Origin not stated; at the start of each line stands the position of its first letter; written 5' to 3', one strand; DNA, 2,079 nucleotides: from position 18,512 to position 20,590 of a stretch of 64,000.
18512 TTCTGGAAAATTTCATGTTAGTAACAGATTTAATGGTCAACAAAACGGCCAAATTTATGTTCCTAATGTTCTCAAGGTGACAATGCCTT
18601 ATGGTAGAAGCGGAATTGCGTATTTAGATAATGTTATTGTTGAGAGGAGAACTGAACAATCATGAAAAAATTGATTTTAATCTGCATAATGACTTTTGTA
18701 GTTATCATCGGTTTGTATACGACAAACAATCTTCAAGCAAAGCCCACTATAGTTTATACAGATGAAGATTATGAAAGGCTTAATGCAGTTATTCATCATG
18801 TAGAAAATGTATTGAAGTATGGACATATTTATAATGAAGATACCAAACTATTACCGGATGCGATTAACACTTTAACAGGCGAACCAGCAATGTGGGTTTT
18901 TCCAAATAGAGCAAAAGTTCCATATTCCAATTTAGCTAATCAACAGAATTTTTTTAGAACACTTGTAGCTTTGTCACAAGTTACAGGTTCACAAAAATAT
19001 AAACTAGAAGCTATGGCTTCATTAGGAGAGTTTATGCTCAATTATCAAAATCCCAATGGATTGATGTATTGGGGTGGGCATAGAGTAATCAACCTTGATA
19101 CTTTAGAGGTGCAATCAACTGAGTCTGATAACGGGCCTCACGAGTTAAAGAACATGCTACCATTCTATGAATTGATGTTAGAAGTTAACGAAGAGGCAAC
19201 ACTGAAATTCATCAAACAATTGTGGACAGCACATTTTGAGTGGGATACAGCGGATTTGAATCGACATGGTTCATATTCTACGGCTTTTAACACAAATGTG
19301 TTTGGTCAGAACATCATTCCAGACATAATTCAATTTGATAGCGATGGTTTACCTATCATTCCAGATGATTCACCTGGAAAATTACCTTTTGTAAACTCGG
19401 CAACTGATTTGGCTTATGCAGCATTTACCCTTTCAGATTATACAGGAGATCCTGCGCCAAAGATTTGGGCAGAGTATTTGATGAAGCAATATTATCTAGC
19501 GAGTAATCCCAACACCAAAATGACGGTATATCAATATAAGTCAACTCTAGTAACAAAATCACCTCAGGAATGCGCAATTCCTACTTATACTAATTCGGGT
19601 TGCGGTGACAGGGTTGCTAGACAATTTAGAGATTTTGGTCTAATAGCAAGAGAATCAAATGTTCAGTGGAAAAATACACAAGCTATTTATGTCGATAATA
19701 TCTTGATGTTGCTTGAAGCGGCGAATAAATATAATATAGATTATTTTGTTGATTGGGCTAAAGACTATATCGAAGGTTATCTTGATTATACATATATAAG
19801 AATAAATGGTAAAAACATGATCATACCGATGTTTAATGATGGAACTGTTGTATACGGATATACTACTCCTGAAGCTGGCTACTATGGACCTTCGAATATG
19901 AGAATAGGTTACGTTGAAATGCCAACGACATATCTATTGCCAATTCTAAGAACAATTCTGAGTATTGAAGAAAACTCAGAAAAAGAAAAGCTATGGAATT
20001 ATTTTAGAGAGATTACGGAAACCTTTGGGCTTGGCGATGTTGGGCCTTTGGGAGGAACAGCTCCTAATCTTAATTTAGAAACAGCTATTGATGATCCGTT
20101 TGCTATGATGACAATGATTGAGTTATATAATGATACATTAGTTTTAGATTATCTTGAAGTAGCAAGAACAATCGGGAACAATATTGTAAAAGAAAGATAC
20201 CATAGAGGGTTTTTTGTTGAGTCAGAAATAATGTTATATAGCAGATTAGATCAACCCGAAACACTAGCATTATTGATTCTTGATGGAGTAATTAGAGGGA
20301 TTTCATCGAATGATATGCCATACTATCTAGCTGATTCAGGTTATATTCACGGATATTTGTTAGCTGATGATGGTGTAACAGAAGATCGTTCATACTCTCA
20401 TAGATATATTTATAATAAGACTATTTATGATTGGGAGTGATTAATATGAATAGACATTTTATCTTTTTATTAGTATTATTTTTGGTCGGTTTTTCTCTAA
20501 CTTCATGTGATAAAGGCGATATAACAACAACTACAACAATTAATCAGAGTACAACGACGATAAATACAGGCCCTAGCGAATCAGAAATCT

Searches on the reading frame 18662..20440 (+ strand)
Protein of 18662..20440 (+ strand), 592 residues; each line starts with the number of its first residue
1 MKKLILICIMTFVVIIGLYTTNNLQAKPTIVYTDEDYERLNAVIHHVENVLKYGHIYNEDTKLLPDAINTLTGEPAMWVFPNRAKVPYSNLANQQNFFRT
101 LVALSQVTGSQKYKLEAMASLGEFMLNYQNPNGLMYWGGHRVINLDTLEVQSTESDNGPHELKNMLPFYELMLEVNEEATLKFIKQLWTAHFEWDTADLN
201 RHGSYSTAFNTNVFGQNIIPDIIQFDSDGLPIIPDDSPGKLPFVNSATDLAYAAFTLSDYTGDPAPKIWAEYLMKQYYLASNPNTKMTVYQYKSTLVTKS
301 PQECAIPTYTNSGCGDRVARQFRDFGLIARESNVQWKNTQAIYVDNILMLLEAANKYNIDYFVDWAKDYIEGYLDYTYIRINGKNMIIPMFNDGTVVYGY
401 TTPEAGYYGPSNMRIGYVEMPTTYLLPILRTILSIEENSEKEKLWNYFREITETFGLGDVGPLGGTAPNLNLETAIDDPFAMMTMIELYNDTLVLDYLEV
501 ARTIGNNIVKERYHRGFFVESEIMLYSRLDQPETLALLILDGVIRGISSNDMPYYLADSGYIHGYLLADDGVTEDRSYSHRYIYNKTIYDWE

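Call 9: search_protein_families(library=pfam, proteins=[window:18662-20440:+], max_evalue=0.0001)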
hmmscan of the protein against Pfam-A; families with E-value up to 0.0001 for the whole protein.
window:18662-20440:+ (592 aa): 1 family
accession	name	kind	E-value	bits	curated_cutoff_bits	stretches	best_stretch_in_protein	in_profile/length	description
PF06917.19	Pectate_lyase_2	-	3.2e-156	521.3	26.6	1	61-564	1-490/491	Periplasmic pectate lyase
